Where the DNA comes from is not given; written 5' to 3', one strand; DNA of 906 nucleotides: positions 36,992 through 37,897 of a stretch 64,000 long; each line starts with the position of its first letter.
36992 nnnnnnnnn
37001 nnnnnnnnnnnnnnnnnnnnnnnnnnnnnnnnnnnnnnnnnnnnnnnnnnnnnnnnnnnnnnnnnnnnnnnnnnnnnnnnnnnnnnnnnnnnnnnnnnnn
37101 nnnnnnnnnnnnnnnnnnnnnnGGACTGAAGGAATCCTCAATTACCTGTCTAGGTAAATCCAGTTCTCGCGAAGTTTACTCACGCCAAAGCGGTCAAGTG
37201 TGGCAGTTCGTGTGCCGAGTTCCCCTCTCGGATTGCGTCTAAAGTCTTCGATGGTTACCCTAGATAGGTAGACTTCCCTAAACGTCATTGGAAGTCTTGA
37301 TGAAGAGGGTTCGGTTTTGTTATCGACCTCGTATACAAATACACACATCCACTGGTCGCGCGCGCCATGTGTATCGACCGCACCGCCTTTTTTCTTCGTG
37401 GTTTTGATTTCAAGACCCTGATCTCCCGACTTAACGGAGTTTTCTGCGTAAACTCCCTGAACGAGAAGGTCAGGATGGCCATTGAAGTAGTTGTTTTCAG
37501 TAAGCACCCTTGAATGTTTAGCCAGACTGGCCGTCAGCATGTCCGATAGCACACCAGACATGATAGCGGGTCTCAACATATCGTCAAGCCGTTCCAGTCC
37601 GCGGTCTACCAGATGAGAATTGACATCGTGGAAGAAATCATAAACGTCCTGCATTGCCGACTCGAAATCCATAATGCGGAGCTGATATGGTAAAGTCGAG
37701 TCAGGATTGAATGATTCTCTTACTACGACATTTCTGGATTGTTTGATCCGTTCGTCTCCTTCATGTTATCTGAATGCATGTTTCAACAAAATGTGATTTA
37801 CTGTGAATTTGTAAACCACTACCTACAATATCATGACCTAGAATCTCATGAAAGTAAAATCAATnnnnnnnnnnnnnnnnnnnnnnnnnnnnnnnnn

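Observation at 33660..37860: Low-GC island of about 4.2 kb packed with defence/addiction modules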

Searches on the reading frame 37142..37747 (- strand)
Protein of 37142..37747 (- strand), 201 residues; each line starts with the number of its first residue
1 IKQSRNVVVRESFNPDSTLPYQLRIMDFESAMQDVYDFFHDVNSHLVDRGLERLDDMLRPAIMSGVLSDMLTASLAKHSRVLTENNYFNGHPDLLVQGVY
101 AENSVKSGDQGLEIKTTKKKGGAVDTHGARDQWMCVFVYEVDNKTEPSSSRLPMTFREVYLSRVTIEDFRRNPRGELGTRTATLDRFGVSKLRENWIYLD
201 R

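Call 3: search_protein_families(library=pfam, max_evalue=0.01, proteins=[window:37142-37672:-])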
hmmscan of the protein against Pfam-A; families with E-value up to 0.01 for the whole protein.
window:37142-37672:- (176 aa): 0 families

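Call 4: search_protein_families(library=padloc, max_evalue=0.01, proteins=[window:37142-37672:-])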
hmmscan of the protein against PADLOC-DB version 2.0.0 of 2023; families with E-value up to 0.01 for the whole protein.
window:37142-37672:- (176 aa): 0 families

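Call 5: search_protein_families(library=ncbifam, max_evalue=0.01, proteins=[window:37142-37672:-])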
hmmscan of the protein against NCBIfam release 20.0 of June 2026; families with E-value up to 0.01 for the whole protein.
window:37142-37672:- (176 aa): 0 families

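Call 18: find_homologous_proteins(query=window:37142-37672:-)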
Query window:37142-37672:- (176 aa): 8000 proteins with E <= 0.001 among 8000 candidates; the best 120 are listed.
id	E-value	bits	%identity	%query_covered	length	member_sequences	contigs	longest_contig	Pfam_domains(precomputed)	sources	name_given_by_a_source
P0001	1.4e-113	395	100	100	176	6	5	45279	-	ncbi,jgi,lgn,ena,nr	ncbi:MAG: hypothetical protein OXD39_08800 [Gemmatimonadetes bacterium]|nr:hypothetical protein [Gem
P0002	9.7e-106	369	91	99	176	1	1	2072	-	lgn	-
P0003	6.4e-104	363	91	99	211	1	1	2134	-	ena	-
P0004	7.1e-103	360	91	98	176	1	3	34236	-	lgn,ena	-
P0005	4.6e-101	354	90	98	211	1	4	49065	-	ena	-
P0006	1.4e-99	349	86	99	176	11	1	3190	-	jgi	-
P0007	8.9e-99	347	91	95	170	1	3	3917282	-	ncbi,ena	-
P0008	4.5e-98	344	90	95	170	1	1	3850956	-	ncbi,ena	-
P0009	9.5e-98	343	89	96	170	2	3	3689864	-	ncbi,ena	-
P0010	8.8e-97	340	83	99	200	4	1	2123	-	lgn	-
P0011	8.9e-97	340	83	99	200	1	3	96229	-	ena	-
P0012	2.4e-96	339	83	99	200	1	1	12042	-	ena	-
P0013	3.1e-96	338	83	99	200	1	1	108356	-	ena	-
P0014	3.6e-96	338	83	99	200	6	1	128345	-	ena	-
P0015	4.4e-96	338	83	99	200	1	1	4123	-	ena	-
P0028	1.7e-95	336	82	99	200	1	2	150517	-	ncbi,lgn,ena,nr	ncbi:MAG: hypothetical protein F4Y49_06995 [Dehalococcoidia bacterium]|nr:hypothetical protein [Deha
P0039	1.1e-94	333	84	98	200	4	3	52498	-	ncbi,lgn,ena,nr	ncbi:MAG: hypothetical protein F4X64_09720 [Chloroflexi bacterium]|nr:hypothetical protein [Chlorofl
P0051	3.9e-94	331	84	98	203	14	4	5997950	-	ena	-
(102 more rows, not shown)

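Call 19: search_solved_structures(query=window:37142-37672:-, max_evalue=10, show_alignments=1)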
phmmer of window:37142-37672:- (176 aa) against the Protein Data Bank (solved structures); distinct sequences matched with E-value up to 10: 1.
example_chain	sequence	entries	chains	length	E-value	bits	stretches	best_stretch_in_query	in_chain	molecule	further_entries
3vse_A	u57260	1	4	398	0.55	13.6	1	59-98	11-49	Putative uncharacterized protein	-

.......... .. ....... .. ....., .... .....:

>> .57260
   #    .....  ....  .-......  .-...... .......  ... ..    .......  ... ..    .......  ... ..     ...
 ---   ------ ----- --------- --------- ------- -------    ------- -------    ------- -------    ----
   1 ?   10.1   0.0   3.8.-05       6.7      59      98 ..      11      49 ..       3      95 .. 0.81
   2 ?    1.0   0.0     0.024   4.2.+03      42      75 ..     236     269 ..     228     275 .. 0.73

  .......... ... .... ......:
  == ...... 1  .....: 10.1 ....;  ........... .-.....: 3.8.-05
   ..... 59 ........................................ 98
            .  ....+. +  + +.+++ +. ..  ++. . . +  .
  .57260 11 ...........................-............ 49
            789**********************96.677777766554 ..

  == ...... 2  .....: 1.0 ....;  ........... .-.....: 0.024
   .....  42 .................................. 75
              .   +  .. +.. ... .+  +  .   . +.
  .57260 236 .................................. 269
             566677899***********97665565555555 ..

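Call 20: search_protein_families(library=pfam, max_evalue=10, proteins=[window:37142-37672:-])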
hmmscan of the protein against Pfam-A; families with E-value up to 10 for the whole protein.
window:37142-37672:- (176 aa): 0 families

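Call 21: find_encoding_contigs(protein=P0028, flank=6000, max_places=2)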
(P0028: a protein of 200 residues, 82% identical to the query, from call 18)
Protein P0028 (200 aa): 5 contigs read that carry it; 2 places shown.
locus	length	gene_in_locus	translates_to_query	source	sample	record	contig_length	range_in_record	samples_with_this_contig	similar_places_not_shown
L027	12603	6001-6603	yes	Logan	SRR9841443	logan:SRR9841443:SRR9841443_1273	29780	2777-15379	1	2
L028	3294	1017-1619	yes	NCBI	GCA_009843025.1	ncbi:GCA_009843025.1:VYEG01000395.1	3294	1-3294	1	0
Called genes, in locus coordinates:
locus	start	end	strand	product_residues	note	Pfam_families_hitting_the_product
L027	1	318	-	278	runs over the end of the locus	PF02569:Pantoate_ligase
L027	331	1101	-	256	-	PF08861:DUF1828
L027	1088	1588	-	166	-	-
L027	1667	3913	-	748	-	PF01315:Ald_Xan_dh_C, PF02738:MoCoBD_1, PF20256:MoCoBD_2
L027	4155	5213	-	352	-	PF00487:FA_desaturase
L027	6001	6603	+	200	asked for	-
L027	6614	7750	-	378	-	PF01555:N6_N4_Mtase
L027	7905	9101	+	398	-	PF02746:MR_MLE_N, PF13378:MR_MLE_C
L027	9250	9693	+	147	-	PF00383:dCMP_cyt_deam_1, PF14437:MafB19-deam, PF14439:Bd3614-deam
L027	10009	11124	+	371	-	PF02746:MR_MLE_N, PF13378:MR_MLE_C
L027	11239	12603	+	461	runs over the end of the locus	PF07690:MFS_1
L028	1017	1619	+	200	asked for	-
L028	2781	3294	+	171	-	PF02746:MR_MLE_N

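Call 22: find_encoding_contigs(protein=P0039, flank=6000, max_places=2)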
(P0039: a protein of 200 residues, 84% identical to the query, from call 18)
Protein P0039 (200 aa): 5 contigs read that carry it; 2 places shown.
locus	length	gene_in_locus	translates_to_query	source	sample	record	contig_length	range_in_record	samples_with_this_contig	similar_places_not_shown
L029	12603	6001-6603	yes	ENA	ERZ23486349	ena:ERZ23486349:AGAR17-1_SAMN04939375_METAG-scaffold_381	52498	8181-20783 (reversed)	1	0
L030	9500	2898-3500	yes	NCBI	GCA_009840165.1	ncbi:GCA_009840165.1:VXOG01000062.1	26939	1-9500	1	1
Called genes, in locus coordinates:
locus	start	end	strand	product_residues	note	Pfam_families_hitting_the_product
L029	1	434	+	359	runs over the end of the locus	PF01925:TauE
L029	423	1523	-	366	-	PF00465:Fe-ADH, PF13685:Fe-ADH_2, PF01761:DHQ_synthase, PF24621:DHQS_C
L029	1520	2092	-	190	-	PF01202:SKI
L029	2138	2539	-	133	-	PF00903:Glyoxalase, PF13669:Glyoxalase_4, PF18029:Glyoxalase_6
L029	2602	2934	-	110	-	-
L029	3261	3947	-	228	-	PF01135:PCMT, PF13847:Methyltransf_31 (weak), PF13649:Methyltransf_25 (faint)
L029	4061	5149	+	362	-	-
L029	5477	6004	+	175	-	PF20091:Abhydrolase_10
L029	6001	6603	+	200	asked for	-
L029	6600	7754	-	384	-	PF01555:N6_N4_Mtase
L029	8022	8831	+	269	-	PF01113:DapB_N, PF03447:NAD_binding_3 (weak), PF05173:DapB_C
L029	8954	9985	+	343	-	-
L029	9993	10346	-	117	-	-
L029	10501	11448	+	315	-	PF02774:Semialdhyde_dhC, PF18929:DUF5678 (weak)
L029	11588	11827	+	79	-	-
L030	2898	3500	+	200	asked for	-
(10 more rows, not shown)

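Call 23: find_encoding_contigs(protein=P0051, flank=6000, max_places=3)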
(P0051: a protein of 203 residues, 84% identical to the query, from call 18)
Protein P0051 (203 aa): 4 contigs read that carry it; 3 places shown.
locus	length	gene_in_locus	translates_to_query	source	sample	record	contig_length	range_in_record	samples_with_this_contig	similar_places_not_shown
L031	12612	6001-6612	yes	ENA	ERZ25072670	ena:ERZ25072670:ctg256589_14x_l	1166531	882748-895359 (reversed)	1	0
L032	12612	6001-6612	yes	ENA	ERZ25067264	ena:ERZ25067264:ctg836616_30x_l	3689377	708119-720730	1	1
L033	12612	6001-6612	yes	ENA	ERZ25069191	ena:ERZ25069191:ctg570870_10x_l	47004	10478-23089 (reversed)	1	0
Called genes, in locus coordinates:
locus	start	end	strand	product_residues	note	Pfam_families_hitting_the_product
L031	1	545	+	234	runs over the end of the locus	-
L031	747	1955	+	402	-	PF13191:AAA_16 (weak)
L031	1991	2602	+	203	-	PF06042:NTP_transf_6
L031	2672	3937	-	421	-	PF01053:Cys_Met_Meta_PP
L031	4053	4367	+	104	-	-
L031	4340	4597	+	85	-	-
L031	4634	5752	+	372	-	PF13776:DUF4172, PF02661:Fic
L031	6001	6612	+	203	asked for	-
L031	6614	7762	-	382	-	PF01555:N6_N4_Mtase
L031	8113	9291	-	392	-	PF02746:MR_MLE_N, PF13378:MR_MLE_C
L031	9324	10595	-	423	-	PF00534:Glycos_transf_1 (weak)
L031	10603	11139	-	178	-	PF01625:PMSR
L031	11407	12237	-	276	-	PF00140:Sigma70_r1_2, PF04542:Sigma70_r2, PF04539:Sigma70_r3, PF04545:Sigma70_r4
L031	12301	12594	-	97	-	-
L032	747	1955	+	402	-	PF13191:AAA_16 (weak)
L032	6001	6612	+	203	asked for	-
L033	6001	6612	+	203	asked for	-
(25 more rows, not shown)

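Call 30: predict_structure(alignment_id=A1)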
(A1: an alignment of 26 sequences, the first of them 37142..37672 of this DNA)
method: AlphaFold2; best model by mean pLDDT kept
length: 176 residues; sequences in the alignment: 26
mean_pLDDT: 52.3   pTM: 0.52
mean pLDDT of the five models: 52.3, 47.6, 46.6, 44.5, 43.8
residues with pLDDT >= 90: 0; 70-90: 31; 50-70: 66; < 50: 79
segments of 3 or more residues with pLDDT < 50: 1-70, 72-76
pLDDT, mean of each block of 10 residues (from residue 1): 37 43 38 35 33 28 39 51 61 63 66 63 53 73 67 58 74 62
secondary structure, 60 per line:
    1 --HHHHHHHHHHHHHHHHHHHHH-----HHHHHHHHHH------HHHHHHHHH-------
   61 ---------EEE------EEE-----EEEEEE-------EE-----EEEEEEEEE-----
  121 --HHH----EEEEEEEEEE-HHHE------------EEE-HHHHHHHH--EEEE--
elements in order: H3-23 H29-38 H45-53 E70-72 E79-81 E87-92 E107-115 E130-139 E157-159 H161-168 E171-174
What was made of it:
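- On Type II restriction-modification system: The model is poor (pLDDT 52, call 30).
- The endonuclease assignment rests on a motif, on gene context and on a low-confidence model (pLDDT 52, call 30).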

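Call 31: search_solved_structures(query=A1, max_evalue=10, show_alignments=2)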
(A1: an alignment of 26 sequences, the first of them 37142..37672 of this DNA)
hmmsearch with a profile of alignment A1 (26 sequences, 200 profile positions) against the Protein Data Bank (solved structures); distinct sequences matched with E-value up to 10: 0.
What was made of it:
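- On Type II restriction-modification system: No profile or PDB sequence match exists (calls 3-5, 19, 31).
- Tried and rejected: Both the single sequence and the profile found nothing (calls 19, 31).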

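Call 49: fold_search(model_id=the predicted structure, library=pdb)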
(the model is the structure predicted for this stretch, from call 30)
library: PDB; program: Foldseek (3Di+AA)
matches with E <= 10: 219; with E <= 0.001: 0
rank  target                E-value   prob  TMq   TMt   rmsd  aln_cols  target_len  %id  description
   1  1bss_B                2.5e-02  0.66  0.29  0.24  12.5       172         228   13  ECORV-T93A/DNA/CA2+ (released 1998-09-02)
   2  1eop_B                4.4e-02  0.41  0.28  0.23  11.3       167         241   10  ECORV BOUND TO COGNATE DNA (released 2000-04-04)
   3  1rve_A                4.4e-02  0.41  0.28  0.23  10.3       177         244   12  THE CRYSTAL STRUCTURE OF ECORV ENDONUCLEASE AND OF ITS COMPLEXES WITH COGNATE AND NON-COGNATE DNA FRAGMENTS (released 1994-01-31)
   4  2rve_B                5.3e-02  0.54  0.28  0.24  12.0       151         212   11  THE CRYSTAL STRUCTURE OF ECORV ENDONUCLEASE AND OF ITS COMPLEXES WITH COGNATE AND NON-COGNATE DNA SEGMENTS (released 1992-01-15)
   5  1bua_B                6.8e-02  0.54  0.31  0.26  11.0       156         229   14  STRUCTURAL AND ENERGETIC ORIGINS OF INDIRECT READOUT IN SITE-SPECIFIC DNA CLEAVAGE BY A RESTRICTION ENDONUCLEASE (released 1998-09-09)
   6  1az4_B                6.8e-02  0.35  0.28  0.24  11.8       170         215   11  ECORV ENDONUCLEASE, UNLIGANDED, FORM B, T93A MUTANT (released 1998-05-27)
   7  1bsu_B                7.2e-02  0.47  0.31  0.26  11.7       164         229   13  STRUCTURAL AND ENERGETIC ORIGINS OF INDIRECT READOUT IN SITE-SPECIFIC DNA CLEAVAGE BY A RESTRICTION ENDONUCLEASE (released 1998-09-09)
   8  1ev7_B                7.7e-02  0.94  0.30  0.19   5.0        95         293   13  CRYSTAL STRUCTURE OF DNA RESTRICTION ENDONUCLEASE NAEI (released 2000-10-19)
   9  1az0_A                9.2e-02  0.38  0.28  0.22  11.7       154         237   12  ECORV ENDONUCLEASE/DNA COMPLEX (released 1998-06-19)
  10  1bss_A                9.8e-02  0.47  0.32  0.26  10.8       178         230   15  ECORV-T93A/DNA/CA2+ (released 1998-09-02)
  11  1iaw_A                1.0e-01  0.93  0.32  0.20   4.1        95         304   12  CRYSTAL STRUCTURE OF NAEI COMPLEXED WITH 17MER DNA (released 2001-08-03)
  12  1rv5_B                1.2e-01  0.41  0.31  0.26  12.3       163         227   13  COMPLEX OF ECORV ENDONUCLEASE WITH D(AAAGAT)/D(ATCTT) (released 1998-11-11)
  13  1bua_A                1.3e-01  0.38  0.31  0.25  10.8       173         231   12  STRUCTURAL AND ENERGETIC ORIGINS OF INDIRECT READOUT IN SITE-SPECIFIC DNA CLEAVAGE BY A RESTRICTION ENDONUCLEASE (released 1998-09-09)
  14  1dmu_A                1.3e-01  0.30  0.29  0.19  13.1       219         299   10  Crystal structure of the restriction endonuclease BglI (e.c.3.1.21.4) bound to its dna recognition sequence (released 1999-12-18)
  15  1ev7_A                1.5e-01  0.95  0.31  0.19   4.9        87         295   13  CRYSTAL STRUCTURE OF DNA RESTRICTION ENDONUCLEASE NAEI (released 2000-10-19)
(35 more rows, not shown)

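Call 70: search_dna_similar(query=window:37142-37747:-, collection=plasmids, mode=protein, max_evalue=0.001, max_rows=10)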
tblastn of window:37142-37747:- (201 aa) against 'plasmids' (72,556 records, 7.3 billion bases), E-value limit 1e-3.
Records with a match: 21; places in all: 23; records where one place covers at least 80% of the query: 19.
Best place of each record, by identity: 60-80% 16; <60% 5.
By first word of the organism name: Klebsiella 9; Gordonia 3; Rhizobium 2; Raoultella 1; Citrobacter 1; Pseudomonas 1; Ralstonia 1; Iamia 1; Acidiphilium 1; Mycobacterium 1.
By predicted mobility (MOB-suite, as given by PLSDB): mobilizable 17; non-mobilizable 3; conjugative 1.
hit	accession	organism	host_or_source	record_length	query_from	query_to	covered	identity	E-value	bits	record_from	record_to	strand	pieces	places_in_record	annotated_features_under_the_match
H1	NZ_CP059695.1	Gordonia rubripertincta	Cell culture,soil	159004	4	200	98%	70.6%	1e-90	296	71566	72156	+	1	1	hypothetical protein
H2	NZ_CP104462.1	Raoultella ornithinolytica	whole organism,wastewater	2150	3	200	99%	66.7%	5e-90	284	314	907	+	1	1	hypothetical protein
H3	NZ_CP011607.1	Citrobacter freundii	Homo sapiens,Urine/Genitourinary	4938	3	200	99%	66.7%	2e-86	284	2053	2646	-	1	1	hypothetical protein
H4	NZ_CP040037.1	Klebsiella pneumoniae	Homo sapiens,urine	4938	3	200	99%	66.7%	2e-86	284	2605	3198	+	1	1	hypothetical protein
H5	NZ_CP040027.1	Klebsiella pneumoniae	Homo sapiens,blood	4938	3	200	99%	66.7%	2e-86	284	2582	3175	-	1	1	hypothetical protein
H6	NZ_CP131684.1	Klebsiella pneumoniae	Homo sapiens,culture,Abs/pus/wd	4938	3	200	99%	66.7%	2e-86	284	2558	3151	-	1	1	hypothetical protein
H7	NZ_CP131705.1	Klebsiella pneumoniae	Homo sapiens,culture,urine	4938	3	200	99%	66.7%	2e-86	284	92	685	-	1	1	hypothetical protein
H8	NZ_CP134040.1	Klebsiella pneumoniae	Homo sapiens,blood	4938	3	200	99%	66.7%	2e-86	284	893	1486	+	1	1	hypothetical protein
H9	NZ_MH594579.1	Pseudomonas aeruginosa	Homo sapiens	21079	3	200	99%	66.7%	6e-86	283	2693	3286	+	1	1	hypothetical protein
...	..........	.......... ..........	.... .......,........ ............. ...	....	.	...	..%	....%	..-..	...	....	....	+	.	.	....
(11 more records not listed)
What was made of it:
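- The R-M pair is 80-85% identical at protein level in contigs labelled as other phyla, and 67-71% identical on enterobacterial and actinobacterial plasmids (calls 18, 70).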

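Call 71: get_annotated_region(hit=H3, flank=3000)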
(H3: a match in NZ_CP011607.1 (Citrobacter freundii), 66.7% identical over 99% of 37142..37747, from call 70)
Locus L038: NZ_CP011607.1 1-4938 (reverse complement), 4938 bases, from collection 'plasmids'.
description: Citrobacter freundii strain CAV1321 plasmid pCAV1321-4938, complete sequence
organism: Citrobacter freundii (NCBI taxid 546)
taxonomy: Bacteria; Pseudomonadota; Gammaproteobacteria; Enterobacterales; Enterobacteriaceae; Citrobacter; Citrobacter freundii
host: -; source: Homo sapiens,Urine/Genitourinary; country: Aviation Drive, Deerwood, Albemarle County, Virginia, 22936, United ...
typing (MOB-suite, as given by PLSDB): mobilizable; replicon ColRNAI_rep_cluster_1987; relaxase MOBP
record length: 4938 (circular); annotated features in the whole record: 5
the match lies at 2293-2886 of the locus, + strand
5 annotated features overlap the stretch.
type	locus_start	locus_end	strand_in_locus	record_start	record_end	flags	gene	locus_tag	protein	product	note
CDS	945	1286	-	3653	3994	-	-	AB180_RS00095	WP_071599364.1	MobC family plasmid mobilization relaxosome protein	-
CDS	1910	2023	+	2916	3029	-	-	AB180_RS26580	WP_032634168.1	hypothetical protein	-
CDS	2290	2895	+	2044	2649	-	-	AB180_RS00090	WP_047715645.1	hypothetical protein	-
CDS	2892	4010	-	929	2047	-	-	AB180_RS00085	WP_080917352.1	DNA methyltransferase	GO:0006306 - DNA methylation [Evidence IEA]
CDS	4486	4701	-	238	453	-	-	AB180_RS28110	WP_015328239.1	MbeD family mobilization/exclusion protein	-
